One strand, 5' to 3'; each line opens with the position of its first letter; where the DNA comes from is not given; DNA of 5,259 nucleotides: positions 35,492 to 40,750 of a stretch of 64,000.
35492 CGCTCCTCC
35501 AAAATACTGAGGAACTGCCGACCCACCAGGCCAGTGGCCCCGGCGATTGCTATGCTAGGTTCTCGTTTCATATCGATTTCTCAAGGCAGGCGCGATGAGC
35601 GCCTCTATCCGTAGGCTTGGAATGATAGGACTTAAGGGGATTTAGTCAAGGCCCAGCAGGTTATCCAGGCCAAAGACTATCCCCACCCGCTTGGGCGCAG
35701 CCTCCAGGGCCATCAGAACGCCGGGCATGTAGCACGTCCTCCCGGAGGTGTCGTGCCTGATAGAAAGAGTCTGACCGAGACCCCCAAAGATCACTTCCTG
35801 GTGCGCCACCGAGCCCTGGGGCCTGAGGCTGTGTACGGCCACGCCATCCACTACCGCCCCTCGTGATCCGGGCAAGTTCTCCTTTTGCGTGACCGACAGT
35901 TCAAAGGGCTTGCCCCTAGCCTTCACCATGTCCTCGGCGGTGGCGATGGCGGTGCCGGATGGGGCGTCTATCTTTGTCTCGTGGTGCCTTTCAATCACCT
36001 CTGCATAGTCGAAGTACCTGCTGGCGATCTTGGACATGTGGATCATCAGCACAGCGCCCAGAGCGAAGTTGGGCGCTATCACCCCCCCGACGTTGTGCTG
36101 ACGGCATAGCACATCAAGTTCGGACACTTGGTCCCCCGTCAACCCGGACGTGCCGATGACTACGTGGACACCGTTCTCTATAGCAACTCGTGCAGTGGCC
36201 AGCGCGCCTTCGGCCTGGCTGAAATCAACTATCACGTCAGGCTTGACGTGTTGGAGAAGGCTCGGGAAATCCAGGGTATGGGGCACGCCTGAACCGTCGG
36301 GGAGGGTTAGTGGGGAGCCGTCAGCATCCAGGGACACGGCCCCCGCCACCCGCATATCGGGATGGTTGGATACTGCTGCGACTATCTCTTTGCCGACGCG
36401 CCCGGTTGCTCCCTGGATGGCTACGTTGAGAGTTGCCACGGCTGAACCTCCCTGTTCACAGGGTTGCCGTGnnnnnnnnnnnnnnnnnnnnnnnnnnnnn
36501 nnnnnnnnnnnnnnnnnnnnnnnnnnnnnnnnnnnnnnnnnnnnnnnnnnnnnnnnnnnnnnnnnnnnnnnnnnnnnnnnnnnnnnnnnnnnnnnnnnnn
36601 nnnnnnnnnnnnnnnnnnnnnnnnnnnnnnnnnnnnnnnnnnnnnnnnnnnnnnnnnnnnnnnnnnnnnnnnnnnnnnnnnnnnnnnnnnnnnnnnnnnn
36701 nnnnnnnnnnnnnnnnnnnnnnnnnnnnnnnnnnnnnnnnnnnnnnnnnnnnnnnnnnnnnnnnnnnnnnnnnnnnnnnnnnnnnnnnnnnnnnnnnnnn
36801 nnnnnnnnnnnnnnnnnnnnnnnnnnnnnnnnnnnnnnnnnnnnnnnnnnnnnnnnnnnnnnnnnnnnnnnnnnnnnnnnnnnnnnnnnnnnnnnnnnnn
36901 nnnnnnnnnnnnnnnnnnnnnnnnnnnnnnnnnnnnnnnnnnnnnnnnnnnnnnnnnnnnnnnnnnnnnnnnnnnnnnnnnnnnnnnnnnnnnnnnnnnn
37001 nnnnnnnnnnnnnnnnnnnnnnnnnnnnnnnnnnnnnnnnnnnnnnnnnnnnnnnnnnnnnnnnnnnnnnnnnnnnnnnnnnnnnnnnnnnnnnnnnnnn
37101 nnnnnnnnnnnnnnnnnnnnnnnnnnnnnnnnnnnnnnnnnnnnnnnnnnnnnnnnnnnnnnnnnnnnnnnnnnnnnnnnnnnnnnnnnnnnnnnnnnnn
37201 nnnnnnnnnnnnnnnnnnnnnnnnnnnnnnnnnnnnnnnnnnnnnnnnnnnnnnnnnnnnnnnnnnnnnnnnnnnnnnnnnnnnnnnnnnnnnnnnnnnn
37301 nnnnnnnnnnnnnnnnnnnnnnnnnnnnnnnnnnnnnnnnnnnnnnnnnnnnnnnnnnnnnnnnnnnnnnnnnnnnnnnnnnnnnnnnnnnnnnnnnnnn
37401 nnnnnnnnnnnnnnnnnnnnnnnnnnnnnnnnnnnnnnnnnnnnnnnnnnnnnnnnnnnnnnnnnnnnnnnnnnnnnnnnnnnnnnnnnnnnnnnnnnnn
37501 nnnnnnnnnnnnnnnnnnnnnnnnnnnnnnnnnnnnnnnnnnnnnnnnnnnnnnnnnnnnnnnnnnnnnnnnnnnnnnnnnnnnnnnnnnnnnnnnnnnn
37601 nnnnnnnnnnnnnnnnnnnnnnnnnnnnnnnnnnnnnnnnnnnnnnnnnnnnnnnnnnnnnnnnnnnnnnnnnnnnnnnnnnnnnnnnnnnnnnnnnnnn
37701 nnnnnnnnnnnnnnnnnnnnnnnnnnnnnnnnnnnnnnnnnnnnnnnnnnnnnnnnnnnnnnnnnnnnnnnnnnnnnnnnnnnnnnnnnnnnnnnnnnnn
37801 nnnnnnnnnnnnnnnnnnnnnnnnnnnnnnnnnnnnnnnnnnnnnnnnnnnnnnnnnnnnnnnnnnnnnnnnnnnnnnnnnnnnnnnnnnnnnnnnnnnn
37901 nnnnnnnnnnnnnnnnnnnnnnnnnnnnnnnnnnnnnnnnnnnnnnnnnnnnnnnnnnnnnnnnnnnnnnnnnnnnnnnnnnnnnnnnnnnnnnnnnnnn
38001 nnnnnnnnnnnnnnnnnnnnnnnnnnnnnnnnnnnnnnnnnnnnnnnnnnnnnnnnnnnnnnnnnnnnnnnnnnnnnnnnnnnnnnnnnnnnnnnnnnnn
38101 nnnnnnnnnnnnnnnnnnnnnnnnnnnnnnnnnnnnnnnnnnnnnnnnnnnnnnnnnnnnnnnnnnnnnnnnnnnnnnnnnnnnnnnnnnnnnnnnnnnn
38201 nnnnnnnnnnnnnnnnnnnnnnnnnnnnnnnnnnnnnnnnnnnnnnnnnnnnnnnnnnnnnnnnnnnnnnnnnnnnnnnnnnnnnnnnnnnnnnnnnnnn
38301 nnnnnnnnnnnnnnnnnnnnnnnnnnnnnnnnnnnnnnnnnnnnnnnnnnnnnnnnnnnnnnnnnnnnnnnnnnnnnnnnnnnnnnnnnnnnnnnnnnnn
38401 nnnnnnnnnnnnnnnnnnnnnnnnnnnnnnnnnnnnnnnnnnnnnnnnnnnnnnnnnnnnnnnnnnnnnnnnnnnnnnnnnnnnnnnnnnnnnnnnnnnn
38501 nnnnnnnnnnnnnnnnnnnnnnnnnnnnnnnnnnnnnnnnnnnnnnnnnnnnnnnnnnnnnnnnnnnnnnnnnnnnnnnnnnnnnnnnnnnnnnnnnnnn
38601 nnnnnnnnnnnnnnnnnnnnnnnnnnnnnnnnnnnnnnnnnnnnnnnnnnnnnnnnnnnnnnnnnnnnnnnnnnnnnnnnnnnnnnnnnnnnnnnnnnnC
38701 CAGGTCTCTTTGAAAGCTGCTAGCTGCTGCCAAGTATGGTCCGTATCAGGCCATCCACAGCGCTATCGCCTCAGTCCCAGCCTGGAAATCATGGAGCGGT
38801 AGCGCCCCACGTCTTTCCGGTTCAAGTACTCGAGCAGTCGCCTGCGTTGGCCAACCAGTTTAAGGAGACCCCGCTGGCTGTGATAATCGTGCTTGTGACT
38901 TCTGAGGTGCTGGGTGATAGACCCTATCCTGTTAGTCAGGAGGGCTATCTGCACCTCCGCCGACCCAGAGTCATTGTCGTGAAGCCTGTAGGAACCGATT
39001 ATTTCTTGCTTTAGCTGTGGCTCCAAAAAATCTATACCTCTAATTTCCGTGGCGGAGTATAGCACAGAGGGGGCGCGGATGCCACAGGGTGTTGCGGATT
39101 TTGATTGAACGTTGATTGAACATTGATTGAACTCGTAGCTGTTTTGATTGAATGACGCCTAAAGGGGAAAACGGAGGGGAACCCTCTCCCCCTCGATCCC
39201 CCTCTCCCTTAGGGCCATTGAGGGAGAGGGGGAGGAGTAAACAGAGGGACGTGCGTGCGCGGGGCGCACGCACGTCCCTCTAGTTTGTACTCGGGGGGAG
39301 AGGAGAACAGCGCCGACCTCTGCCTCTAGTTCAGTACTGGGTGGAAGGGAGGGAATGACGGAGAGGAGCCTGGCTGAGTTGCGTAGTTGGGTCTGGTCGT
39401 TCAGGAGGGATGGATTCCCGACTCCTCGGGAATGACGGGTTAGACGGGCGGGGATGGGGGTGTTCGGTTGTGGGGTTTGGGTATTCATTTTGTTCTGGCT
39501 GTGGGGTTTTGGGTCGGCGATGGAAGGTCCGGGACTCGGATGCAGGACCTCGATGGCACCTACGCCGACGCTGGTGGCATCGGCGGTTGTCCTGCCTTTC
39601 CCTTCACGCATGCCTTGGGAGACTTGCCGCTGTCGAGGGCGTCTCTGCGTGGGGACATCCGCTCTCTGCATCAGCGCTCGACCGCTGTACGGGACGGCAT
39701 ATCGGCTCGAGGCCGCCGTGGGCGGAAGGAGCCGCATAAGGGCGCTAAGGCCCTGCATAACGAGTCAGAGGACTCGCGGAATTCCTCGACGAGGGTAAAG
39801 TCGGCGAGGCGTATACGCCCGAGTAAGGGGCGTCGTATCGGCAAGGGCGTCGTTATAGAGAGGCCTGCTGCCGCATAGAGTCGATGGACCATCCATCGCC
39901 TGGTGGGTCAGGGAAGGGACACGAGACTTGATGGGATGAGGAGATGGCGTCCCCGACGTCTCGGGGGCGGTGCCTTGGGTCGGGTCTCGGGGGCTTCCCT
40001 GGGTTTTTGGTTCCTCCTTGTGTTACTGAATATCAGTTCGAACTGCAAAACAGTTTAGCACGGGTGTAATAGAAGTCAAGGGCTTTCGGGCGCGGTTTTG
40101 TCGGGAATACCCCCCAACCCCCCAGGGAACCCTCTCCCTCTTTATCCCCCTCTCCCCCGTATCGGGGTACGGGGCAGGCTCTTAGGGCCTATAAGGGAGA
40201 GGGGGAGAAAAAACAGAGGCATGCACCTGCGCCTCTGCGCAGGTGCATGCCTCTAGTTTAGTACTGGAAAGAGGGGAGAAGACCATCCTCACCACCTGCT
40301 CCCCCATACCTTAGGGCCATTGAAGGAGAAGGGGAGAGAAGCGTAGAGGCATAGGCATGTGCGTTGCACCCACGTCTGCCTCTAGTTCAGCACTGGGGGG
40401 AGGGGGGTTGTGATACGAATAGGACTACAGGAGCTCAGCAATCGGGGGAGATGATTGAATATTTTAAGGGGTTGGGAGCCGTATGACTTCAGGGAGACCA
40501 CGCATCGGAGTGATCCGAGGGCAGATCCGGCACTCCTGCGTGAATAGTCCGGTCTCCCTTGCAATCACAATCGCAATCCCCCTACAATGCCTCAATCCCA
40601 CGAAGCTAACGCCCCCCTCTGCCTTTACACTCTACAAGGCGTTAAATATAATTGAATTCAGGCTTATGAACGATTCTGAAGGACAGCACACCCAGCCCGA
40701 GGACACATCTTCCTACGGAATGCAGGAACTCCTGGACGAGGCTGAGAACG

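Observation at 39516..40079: Element Y: second copy of the helix-closed candidate RNA, with its own promoter, upstream of rpsO-pnp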

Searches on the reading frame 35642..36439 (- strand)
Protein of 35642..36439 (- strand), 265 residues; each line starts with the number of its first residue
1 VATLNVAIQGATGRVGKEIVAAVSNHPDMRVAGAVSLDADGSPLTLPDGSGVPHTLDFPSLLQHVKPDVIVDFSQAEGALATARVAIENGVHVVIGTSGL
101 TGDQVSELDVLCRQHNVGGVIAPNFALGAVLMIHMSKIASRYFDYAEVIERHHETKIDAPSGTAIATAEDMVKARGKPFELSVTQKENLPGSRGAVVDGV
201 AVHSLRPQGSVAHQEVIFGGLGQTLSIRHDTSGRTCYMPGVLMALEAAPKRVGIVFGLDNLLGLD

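Call 20: search_protein_families(library=pfam, proteins=[window:35642-36439:-])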
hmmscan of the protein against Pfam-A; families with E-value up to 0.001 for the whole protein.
window:35642-36439:- (265 aa): 4 families
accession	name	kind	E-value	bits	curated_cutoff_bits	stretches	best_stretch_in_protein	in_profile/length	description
PF05173.19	DapB_C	-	7.3e-28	97.5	27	1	128-262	1-121/121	Dihydrodipicolinate reductase, C-terminus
PF01113.26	DapB_N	-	3.9e-23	82.3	25.6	1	5-125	2-124/124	Dihydrodipicolinate reductase, N-terminus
PF03447.22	NAD_binding_3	-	2.6e-06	28.5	24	1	13-107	3-99/116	Homoserine dehydrogenase, NAD binding domain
PF01118.30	Semialdhyde_dh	-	0.00028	21.7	26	0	5-44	1-41/121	Semialdehyde dehydrogenase, NAD binding domain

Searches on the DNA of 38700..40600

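Call 5: search_rna_families(source=window, start=38700, end=40600, threshold=evalue, max_evalue=10)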
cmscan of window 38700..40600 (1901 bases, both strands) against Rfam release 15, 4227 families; matches with E-value up to 10: 57.
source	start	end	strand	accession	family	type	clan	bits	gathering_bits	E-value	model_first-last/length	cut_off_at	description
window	40145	40325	+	RF02142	HOXA11-AS1_6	Gene; lncRNA;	-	27.4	50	0.004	1-179/179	no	HOXA11 antisense RNA 1 conserved region 6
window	39168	39310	-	RF02605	scr5239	Gene; sRNA;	-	26.5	64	0.067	1-158/158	no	Streptomyces sRNA scr5239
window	40209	40259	-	RF04083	MIR528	Gene; miRNA;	-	25.2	62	0.027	1-89/89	no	MIR528 microRNA precursor family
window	39234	39293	-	RF03629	mir-641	Gene; miRNA;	-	25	100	0.068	1-98/98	no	mir-641 microRNA precursor family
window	39242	39282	+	RF03192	mir-6794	Gene; miRNA;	-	24.9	74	0.079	1-62/62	no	mir-6794 microRNA precursor family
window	40203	40265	-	RF04288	mir-9201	Gene; miRNA;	CL00147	24.6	95.5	0.033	1-81/81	no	mir-9201 microRNA precursor family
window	39239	39283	-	RF03192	mir-6794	Gene; miRNA;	-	24.6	74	0.097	1-62/62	no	mir-6794 microRNA precursor family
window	39180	39239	+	RF03301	mir-3154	Gene; miRNA;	-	24.1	64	0.1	1-86/86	no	mir-3154 microRNA precursor family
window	39163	39237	+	RF03126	L20-Deltaproteobacteria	Cis-reg; leader;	-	23.5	42.8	0.064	1-59/59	no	L20-Deltaproteobacteria ribosomal protein leader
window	39163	39282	+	RF00516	ylbH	Cis-reg; leader;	-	23.4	50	0.027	1-122/122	no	ylbH leader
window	39190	39240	-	RF00767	mir-150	Gene; miRNA;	-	23.1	55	0.1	1-82/82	no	mir-150 microRNA precursor family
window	40140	40211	-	RF03872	MIR6426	Gene; miRNA;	-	23.1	96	0.15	1-84/84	no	MIR6426 microRNA precursor family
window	40215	40254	+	RF03703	mir-3622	Gene; miRNA;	-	22.5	78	0.46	1-84/84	no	mir-3622 microRNA precursor family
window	40215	40254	-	RF03703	mir-3622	Gene; miRNA;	-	22.4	78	0.49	1-84/84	no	mir-3622 microRNA precursor family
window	39198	39235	+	RF03537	Flavi_TBFV_SL6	Cis-reg;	-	22.2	38.3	0.012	1-45/45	no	Tick-borne Flavivirus short stem-loop SL6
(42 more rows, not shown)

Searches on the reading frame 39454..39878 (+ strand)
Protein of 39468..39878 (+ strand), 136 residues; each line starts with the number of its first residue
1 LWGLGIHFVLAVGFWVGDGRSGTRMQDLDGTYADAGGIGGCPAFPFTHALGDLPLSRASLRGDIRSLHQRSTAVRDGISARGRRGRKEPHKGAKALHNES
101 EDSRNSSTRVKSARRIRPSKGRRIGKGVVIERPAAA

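Call 19: search_protein_families(library=pfam, proteins=[window:39468-39878:+, window:39454-39798:+], max_evalue=1)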
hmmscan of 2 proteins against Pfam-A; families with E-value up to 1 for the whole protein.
window:39468-39878:+ (136 aa): 0 families

window:39454-39798:+ (114 aa): 0 families

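Call 48: find_homologous_proteins(query=window:39468-39878:+, max_evalue=0.01)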
Query window:39468-39878:+ (136 aa): 22 proteins with E <= 0.01 among 71 candidates.
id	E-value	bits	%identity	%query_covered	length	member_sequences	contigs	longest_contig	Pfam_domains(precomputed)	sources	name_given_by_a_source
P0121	2.6e-58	214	92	82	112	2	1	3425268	-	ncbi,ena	-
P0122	1.9e-57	212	81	91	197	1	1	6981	-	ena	-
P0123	5.5e-55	204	92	79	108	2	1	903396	-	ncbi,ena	-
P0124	1.1e-45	173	88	73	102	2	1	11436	-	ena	-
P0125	4.6e-41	158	77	72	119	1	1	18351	-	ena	-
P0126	7.9e-36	142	89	55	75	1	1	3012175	-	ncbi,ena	-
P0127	8.4e-36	141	63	95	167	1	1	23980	-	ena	-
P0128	3.4e-32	130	59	77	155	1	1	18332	-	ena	-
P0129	7.0e-32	129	63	71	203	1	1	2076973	-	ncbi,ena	-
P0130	2.0e-28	118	72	57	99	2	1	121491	-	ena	-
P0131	2.5e-28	117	73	57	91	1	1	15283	-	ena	-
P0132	5.0e-28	116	63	76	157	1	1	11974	-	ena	-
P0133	1.2e-22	99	96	40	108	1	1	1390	-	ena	-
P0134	1.8e-21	95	74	50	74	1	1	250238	-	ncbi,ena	-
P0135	7.4e-21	93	87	38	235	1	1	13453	-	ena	-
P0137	1.1e-13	70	43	89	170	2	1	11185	-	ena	-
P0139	1.6e-10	60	65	38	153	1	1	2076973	-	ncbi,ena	-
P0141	2.9e-5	43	38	98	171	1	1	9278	-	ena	-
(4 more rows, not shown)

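Call 50: find_encoding_contigs(protein=P0141, flank=5000, max_places=3)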
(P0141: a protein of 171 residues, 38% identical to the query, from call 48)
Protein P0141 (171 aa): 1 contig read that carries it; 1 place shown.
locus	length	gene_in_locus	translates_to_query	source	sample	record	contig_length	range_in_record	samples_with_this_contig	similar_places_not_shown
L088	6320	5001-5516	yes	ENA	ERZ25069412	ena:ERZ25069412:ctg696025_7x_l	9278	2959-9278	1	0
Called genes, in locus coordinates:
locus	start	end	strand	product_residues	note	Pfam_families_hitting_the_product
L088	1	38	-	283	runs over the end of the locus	-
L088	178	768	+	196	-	PF20362:DUF6657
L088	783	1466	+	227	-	-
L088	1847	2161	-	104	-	PF06155:GBBH-like_N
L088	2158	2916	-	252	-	PF00106:adh_short, PF08659:KR, PF13561:adh_short_C2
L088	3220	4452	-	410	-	PF04389:Peptidase_M28 (weak), PF01546:Peptidase_M20, PF07687:M20_dimer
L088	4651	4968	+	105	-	-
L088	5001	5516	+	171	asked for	-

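Call 51: find_encoding_contigs(protein=P0137, flank=5000, max_places=3)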
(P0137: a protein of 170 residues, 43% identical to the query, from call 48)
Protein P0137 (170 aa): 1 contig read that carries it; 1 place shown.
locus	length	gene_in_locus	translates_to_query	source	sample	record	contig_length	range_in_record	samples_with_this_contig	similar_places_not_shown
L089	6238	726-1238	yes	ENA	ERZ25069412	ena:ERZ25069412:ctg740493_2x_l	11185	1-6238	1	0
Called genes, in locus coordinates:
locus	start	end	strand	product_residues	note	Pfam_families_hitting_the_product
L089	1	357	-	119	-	?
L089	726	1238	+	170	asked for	-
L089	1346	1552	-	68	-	-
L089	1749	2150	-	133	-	-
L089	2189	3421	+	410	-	-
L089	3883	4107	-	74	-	PF03773:ArsP_1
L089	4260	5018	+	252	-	-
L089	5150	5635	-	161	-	PF02515:CoA_transf_3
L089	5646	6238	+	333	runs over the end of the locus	-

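Call 52: find_encoding_contigs(protein=P0129, flank=5000, max_places=3)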
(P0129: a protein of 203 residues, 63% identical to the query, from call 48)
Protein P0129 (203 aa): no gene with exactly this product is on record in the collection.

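Call 53: find_encoding_contigs(protein=P0139, flank=5000, max_places=3)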
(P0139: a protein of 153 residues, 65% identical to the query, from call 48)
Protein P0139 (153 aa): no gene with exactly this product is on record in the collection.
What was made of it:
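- Tried and rejected: Two of the four Y-type look-ups found no record (calls 52, 53).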
